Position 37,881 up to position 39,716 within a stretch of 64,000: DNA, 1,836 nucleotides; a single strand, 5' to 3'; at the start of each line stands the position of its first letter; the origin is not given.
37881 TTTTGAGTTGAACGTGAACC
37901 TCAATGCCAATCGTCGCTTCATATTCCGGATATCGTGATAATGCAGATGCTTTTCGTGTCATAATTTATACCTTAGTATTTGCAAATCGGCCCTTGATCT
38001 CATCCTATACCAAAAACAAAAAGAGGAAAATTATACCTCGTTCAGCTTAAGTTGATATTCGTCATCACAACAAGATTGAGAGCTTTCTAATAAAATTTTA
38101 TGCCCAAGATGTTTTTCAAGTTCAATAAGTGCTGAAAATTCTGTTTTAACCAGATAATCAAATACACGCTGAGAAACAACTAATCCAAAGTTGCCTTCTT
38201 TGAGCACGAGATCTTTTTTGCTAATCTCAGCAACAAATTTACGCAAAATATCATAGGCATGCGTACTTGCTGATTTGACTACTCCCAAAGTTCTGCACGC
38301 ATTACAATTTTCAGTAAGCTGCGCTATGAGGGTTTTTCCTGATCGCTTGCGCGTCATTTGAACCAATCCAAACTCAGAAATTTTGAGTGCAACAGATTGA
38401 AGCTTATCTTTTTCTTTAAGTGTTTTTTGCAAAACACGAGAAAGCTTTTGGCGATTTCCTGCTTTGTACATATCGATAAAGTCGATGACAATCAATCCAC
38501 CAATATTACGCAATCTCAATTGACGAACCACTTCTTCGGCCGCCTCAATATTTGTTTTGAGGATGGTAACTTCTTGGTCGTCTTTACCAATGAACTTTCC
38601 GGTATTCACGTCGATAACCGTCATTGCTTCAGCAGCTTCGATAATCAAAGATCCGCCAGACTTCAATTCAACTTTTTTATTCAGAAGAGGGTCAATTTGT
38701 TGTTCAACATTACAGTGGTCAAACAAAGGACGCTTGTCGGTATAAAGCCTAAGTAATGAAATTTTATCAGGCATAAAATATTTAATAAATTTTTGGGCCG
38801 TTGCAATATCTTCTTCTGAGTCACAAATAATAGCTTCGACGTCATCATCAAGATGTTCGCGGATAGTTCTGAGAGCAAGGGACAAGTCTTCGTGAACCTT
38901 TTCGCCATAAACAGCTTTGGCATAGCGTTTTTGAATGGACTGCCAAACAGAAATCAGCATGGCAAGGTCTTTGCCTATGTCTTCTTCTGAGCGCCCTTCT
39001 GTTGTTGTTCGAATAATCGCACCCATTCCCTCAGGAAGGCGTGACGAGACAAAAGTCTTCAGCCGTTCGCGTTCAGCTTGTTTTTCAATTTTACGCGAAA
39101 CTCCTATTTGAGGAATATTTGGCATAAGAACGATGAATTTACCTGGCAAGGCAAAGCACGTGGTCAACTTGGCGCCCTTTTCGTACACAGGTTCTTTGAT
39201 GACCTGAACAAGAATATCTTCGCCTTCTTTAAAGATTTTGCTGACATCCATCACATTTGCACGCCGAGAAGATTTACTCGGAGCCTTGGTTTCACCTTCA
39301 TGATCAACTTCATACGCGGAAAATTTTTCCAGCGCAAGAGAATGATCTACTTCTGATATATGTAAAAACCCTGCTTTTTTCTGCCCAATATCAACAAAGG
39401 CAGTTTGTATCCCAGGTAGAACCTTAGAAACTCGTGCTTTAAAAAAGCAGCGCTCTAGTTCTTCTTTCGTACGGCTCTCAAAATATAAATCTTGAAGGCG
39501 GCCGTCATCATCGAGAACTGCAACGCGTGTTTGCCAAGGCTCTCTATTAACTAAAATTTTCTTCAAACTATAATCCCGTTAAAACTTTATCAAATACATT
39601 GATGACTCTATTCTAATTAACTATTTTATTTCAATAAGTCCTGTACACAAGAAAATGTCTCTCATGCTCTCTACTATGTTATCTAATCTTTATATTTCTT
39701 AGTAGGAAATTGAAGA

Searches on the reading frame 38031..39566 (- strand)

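Call 20: search_protein_families(library=pfam, proteins=[window:38031-39566:-])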
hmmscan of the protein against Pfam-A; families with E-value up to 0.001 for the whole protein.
window:38031-39566:- (511 aa): 3 families
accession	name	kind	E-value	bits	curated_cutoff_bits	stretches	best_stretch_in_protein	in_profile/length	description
PF10150.14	RNase_E_G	-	3.9e-95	318.8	25.5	1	140-408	2-269/270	Ribonuclease E/G family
PF20833.2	RNase_E_G_Thio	-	1.1e-05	25.8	26.8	1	421-506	2-83/86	RNase E/G, Thioredoxin-like domain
PF00575.29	S1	-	0.00041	21.1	22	0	43-127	9-64/74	S1 RNA binding domain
